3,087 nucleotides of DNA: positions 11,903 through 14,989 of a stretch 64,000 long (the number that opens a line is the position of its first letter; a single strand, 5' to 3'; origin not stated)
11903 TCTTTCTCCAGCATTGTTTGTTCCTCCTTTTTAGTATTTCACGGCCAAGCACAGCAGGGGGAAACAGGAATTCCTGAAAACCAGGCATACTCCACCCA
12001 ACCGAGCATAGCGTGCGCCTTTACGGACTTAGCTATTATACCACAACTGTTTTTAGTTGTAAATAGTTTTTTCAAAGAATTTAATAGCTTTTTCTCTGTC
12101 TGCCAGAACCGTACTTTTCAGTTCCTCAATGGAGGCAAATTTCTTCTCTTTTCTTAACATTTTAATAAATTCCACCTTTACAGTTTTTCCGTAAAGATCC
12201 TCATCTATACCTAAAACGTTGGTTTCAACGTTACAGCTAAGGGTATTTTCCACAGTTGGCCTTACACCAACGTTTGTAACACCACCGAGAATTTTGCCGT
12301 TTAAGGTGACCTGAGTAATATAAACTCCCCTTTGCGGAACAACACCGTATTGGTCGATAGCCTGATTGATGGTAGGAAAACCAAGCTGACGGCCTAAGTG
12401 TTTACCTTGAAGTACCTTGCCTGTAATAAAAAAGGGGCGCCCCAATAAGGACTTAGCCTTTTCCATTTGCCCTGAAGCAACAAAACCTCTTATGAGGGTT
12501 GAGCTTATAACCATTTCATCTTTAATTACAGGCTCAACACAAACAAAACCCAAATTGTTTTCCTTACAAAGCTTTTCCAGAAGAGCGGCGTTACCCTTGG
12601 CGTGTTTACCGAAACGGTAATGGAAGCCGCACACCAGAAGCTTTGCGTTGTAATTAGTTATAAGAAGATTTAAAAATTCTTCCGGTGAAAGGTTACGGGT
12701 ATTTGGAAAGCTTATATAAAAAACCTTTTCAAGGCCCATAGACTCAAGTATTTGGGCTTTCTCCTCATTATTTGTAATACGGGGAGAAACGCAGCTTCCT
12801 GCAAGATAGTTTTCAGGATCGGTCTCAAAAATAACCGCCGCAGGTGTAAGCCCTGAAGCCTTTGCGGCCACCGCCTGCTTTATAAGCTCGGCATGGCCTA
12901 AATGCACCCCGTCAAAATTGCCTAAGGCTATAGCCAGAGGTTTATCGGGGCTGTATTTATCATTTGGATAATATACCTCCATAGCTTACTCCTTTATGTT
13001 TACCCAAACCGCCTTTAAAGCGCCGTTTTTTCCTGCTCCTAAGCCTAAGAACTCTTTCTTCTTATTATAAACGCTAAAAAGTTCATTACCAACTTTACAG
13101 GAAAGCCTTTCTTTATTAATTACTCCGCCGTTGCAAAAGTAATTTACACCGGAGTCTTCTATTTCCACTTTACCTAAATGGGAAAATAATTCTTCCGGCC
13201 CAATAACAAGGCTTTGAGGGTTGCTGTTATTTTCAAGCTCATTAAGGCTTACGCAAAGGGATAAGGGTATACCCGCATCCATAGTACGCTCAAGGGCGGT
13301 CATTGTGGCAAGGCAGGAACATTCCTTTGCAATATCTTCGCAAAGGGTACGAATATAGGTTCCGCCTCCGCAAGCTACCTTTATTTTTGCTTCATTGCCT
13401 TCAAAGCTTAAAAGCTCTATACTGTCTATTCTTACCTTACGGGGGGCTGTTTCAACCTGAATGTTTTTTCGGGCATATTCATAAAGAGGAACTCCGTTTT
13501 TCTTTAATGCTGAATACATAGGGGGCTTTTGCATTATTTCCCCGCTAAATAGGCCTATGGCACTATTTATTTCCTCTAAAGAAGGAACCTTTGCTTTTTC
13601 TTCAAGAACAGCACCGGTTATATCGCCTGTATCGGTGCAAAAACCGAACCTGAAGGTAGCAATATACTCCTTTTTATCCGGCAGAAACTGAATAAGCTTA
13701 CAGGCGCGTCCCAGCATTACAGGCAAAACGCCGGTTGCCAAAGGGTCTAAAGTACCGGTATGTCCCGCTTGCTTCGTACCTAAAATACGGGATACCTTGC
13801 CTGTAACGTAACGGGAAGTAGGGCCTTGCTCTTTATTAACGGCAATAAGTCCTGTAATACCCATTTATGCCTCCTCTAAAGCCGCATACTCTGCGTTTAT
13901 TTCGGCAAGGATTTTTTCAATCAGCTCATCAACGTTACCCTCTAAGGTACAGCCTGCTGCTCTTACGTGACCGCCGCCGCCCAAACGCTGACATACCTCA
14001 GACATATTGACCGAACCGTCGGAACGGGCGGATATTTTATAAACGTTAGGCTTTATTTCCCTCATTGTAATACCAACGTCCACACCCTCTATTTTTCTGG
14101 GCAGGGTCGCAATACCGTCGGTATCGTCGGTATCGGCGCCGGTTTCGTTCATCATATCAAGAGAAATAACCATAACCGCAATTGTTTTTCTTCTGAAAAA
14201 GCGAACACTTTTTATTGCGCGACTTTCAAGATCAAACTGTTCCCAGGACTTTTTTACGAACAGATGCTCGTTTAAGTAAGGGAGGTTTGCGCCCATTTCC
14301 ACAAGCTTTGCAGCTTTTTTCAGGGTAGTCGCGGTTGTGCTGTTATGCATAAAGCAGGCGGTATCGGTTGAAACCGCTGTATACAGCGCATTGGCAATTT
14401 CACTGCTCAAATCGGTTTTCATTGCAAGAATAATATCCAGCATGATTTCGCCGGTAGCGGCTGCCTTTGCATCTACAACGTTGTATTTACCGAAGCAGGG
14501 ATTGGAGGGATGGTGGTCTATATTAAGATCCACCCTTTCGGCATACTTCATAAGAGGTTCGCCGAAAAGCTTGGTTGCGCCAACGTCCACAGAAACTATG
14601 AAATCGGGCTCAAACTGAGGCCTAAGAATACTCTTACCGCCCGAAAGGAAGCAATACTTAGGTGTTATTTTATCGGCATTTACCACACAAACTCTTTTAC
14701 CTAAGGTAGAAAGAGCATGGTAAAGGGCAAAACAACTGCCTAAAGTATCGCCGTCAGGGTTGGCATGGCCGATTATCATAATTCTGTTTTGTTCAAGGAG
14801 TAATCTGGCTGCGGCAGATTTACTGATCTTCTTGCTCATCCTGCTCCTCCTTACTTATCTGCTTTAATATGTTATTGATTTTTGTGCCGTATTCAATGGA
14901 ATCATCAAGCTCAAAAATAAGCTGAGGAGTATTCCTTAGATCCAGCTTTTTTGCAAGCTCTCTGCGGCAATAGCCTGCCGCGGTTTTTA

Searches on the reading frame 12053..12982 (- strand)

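Call 42: search_protein_families(library=pfam, proteins=[window:12053-12982:-], max_evalue=0.00001)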
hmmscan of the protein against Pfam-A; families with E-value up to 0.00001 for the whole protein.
window:12053-12982:- (309 aa): 2 families
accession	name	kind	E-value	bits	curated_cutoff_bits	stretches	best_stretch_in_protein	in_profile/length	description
PF01687.23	Flavokinase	-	2.4e-39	134.8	19.6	1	180-302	1-123/124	Riboflavin kinase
PF06574.18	FAD_syn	-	1e-35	123.3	27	1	13-162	5-157/158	FAD synthetase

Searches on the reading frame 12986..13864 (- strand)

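Call 76: search_protein_families(library=pfam, proteins=[window:12986-13864:-], max_evalue=0.00001)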
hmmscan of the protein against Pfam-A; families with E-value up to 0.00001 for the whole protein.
window:12986-13864:- (292 aa): 2 families
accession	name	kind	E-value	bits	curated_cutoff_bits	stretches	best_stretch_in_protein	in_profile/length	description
PF01509.24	TruB_N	-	5e-52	176.7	27.3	1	26-171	2-149/149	TruB family pseudouridylate synthase (N terminal domain)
PF16198.10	TruB_C_2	-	3.3e-07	30.8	29.3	1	172-212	1-41/66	tRNA pseudouridylate synthase B C-terminal domain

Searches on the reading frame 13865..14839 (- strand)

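Call 76: search_protein_families(library=pfam, proteins=[window:13865-14839:-], max_evalue=0.00001)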
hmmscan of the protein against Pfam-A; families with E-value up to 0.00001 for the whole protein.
window:13865-14839:- (324 aa): 2 families
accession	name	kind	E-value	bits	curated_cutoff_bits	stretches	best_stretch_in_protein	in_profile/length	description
PF01368.27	DHH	-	1.2e-16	61.5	28.1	1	19-155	1-124/125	DHH family, N-terminal domain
PF02272.25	DHHA1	-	8.6e-14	52.3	25.9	1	224-315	8-97/102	DHHA1 domain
